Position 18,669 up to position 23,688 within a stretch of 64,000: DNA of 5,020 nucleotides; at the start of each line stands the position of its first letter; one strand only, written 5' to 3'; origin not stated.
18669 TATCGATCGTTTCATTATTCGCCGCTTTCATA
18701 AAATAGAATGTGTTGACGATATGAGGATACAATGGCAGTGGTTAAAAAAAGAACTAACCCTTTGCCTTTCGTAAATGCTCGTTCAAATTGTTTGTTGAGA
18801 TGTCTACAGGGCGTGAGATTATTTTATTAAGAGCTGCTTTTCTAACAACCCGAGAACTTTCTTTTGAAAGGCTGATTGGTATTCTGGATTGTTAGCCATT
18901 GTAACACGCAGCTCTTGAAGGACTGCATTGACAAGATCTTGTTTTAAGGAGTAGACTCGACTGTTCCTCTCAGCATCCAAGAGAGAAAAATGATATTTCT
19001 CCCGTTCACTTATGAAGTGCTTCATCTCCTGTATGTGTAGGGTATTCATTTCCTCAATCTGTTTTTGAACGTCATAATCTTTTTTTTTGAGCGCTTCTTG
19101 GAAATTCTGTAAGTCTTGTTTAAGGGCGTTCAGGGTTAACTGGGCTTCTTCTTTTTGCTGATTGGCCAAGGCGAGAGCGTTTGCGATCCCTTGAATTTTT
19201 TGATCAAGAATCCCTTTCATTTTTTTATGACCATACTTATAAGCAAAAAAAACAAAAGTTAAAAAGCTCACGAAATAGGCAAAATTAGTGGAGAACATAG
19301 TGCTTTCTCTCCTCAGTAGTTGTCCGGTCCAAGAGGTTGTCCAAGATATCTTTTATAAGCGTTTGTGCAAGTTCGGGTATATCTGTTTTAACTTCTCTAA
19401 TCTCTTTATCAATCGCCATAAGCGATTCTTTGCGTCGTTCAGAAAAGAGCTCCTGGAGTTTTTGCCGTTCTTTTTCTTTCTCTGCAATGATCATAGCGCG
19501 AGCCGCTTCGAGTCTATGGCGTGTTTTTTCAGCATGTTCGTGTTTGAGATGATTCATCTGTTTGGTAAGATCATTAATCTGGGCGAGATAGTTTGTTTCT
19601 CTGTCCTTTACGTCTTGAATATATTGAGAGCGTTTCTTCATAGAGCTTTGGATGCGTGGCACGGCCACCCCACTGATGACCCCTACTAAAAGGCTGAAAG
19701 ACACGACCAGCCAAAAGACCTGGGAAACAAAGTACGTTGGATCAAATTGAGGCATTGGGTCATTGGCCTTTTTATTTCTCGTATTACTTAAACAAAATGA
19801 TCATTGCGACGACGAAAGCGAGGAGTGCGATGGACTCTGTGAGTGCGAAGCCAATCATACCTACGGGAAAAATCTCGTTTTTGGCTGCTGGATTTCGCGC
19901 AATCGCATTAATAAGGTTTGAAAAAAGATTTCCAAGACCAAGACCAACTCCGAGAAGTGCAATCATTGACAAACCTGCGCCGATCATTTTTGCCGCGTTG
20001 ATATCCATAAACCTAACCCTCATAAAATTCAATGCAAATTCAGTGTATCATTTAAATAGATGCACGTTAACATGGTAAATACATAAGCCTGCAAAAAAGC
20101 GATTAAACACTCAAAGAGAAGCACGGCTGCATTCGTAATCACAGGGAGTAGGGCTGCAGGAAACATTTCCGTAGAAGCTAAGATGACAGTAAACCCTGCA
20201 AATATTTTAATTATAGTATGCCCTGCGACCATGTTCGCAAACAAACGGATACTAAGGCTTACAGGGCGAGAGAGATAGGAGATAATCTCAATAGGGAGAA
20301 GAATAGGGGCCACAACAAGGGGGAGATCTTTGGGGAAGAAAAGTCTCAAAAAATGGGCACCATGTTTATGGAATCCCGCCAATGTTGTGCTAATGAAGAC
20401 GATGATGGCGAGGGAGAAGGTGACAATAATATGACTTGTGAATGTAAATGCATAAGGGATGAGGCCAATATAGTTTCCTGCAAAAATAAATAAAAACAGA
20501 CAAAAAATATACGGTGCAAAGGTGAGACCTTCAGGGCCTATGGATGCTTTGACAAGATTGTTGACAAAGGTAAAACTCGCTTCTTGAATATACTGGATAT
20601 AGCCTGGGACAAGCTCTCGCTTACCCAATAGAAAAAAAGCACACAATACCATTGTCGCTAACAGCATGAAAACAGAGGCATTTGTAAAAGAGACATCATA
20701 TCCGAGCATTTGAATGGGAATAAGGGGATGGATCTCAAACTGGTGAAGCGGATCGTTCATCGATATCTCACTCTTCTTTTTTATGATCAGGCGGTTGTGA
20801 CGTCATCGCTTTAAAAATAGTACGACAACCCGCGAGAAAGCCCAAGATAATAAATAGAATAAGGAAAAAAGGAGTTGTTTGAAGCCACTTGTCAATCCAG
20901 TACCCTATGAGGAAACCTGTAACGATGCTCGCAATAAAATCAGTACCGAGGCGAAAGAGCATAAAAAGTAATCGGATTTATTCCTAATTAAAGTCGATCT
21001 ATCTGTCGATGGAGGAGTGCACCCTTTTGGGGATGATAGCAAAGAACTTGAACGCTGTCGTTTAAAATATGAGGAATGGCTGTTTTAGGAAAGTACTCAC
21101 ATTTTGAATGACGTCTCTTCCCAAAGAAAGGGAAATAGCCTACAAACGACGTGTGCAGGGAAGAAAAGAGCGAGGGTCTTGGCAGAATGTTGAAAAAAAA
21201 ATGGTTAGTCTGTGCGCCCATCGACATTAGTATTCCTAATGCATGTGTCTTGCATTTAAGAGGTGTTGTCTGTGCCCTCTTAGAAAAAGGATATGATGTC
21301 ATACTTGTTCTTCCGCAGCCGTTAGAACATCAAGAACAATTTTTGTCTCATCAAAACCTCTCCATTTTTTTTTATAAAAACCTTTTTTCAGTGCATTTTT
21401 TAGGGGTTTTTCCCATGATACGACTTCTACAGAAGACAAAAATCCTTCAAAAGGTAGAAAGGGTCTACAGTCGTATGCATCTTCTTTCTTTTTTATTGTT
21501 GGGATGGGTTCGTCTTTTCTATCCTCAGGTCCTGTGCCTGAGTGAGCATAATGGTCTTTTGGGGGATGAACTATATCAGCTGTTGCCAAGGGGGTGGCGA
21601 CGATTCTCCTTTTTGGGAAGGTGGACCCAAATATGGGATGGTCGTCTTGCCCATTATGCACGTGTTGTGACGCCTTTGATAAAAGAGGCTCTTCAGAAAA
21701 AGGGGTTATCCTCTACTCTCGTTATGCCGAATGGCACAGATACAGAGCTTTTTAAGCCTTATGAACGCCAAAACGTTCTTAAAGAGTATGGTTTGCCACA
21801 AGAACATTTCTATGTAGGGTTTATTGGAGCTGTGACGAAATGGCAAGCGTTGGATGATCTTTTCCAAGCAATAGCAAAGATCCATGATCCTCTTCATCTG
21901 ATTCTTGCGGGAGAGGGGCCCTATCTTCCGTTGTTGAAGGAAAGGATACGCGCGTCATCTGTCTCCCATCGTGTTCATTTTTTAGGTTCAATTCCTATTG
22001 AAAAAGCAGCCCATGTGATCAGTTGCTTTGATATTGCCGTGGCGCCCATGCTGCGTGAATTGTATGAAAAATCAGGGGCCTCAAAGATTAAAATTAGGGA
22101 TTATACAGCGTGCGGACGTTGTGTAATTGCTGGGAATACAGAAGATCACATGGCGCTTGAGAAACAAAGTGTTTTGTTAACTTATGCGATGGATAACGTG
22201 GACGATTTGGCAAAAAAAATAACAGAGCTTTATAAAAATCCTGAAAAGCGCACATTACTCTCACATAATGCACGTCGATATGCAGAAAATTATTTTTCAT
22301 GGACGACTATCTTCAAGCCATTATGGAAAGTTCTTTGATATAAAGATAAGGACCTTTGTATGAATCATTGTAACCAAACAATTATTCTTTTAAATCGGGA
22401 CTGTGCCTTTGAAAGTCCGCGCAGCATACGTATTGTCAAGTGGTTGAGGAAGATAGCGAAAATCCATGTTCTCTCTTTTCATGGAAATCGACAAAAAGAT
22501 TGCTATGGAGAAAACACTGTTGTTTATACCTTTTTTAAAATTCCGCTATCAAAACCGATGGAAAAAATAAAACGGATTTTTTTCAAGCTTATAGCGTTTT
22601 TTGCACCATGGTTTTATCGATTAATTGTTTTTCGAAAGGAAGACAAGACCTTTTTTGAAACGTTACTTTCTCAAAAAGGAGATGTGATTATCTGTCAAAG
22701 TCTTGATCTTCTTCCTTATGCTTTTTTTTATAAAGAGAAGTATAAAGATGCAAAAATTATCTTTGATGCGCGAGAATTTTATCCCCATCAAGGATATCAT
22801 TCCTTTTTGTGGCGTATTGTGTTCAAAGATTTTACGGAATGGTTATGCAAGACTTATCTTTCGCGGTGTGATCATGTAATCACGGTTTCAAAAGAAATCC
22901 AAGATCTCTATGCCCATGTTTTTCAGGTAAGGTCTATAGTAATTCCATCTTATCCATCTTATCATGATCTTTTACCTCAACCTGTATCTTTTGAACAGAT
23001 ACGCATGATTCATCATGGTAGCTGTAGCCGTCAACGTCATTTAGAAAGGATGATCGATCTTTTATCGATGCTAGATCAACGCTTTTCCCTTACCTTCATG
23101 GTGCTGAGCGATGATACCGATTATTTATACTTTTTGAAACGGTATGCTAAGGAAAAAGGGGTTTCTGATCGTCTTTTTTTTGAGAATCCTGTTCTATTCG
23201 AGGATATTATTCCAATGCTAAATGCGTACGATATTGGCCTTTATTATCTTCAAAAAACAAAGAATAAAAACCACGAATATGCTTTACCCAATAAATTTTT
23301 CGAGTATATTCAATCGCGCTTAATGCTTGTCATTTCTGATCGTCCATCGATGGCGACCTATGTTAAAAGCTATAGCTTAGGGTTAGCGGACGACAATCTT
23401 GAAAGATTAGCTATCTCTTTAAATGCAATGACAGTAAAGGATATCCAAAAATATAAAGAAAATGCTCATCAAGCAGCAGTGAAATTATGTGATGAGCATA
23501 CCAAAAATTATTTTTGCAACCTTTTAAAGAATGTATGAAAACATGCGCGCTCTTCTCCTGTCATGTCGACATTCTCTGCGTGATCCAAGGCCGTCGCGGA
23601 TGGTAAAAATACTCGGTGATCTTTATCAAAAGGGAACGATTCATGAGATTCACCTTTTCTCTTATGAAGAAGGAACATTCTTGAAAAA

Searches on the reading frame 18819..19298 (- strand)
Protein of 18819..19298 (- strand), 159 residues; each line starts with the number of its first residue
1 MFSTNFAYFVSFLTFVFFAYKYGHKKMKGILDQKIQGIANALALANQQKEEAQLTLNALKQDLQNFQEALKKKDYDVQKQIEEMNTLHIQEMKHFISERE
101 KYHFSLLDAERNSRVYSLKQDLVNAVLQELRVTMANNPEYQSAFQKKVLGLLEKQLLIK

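Call 24: search_protein_families(library=pfam, proteins=[window:18819-19298:-], max_evalue=0.001)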
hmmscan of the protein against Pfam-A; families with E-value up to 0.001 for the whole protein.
window:18819-19298:- (159 aa): 2 families
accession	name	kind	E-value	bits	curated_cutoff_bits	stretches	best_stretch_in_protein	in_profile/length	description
PF00430.23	ATP-synt_B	-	1.9e-06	28.5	28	1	9-130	6-127/132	ATP synthase B/B' CF(0)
PF05405.19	Mt_ATP-synt_B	-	0.00016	21.8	21.7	1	8-84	19-99/163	Mitochondrial ATP synthase B chain precursor (ATP-synt_B)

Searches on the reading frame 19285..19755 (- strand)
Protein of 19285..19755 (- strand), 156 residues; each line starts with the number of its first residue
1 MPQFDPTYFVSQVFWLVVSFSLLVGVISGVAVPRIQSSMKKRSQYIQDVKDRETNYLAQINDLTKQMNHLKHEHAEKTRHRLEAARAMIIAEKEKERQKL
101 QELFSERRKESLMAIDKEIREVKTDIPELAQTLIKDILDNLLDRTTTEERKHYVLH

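Call 24: search_protein_families(library=pfam, proteins=[window:19285-19755:-], max_evalue=0.001)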
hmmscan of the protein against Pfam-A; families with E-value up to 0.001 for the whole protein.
window:19285-19755:- (156 aa): 3 families
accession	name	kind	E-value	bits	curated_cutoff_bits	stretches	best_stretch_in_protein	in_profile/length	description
PF02326.20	YMF19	-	1.6e-06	29.3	22.6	1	2-73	1-71/84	Plant ATP synthase F0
PF00430.23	ATP-synt_B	-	1.2e-05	25.9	28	1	14-128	3-117/132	ATP synthase B/B' CF(0)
PF05933.18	Fun_ATP-synt_8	-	0.00053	20.5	26.1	1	1-35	1-35/48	Fungal ATP synthase protein 8 (A6L)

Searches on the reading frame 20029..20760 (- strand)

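Call 24: search_protein_families(library=pfam, proteins=[window:20029-20760:-], max_evalue=0.001)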
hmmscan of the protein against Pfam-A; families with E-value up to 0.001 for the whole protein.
window:20029-20760:- (243 aa): 1 family
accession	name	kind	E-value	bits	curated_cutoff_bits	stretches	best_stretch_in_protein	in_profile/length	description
PF00119.25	ATP-synt_A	-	2.1e-62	211.3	33.9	1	30-237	2-217/217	ATP synthase A chain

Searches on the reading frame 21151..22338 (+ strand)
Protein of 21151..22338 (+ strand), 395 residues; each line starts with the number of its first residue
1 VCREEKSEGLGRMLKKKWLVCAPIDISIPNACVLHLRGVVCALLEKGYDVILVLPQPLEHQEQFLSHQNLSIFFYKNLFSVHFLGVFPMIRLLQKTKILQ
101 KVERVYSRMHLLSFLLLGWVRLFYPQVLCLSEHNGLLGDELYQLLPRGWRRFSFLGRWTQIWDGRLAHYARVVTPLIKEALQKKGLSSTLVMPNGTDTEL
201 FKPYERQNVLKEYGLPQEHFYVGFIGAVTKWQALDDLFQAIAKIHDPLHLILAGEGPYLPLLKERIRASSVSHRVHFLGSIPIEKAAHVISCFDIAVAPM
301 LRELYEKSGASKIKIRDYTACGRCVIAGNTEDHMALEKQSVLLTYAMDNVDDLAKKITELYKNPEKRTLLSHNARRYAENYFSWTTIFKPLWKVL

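Call 8: search_protein_families(library=pfam, proteins=[window:21151-22338:+], max_evalue=0.001)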
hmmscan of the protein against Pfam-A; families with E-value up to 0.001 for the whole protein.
window:21151-22338:+ (395 aa): 4 families
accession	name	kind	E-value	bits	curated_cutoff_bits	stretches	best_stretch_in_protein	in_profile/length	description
PF13692.12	Glyco_trans_1_4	-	4.4e-19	69.6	27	1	221-363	3-142/142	Glycosyl transferases group 1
PF00534.26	Glycos_transf_1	-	2.4e-17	63.5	26.4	1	208-376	4-171/172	Glycosyl transferases group 1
PF13524.12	Glyco_trans_1_2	-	4.1e-07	30.5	25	1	265-385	27-136/144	Glycosyl transferase-like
PF13439.12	Glyco_transf_4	-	0.0001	22.8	28.5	1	35-199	7-169/170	Glycosyltransferase Family 4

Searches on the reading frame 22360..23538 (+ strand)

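Call 8: search_protein_families(library=pfam, proteins=[window:22360-23538:+], max_evalue=0.001)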
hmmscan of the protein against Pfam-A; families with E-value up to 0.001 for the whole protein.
window:22360-23538:+ (392 aa): 1 family
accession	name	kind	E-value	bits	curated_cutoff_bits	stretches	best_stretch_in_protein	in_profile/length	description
PF13439.12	Glyco_transf_4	-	2.6e-05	24.7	28.5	1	78-196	44-163/170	Glycosyltransferase Family 4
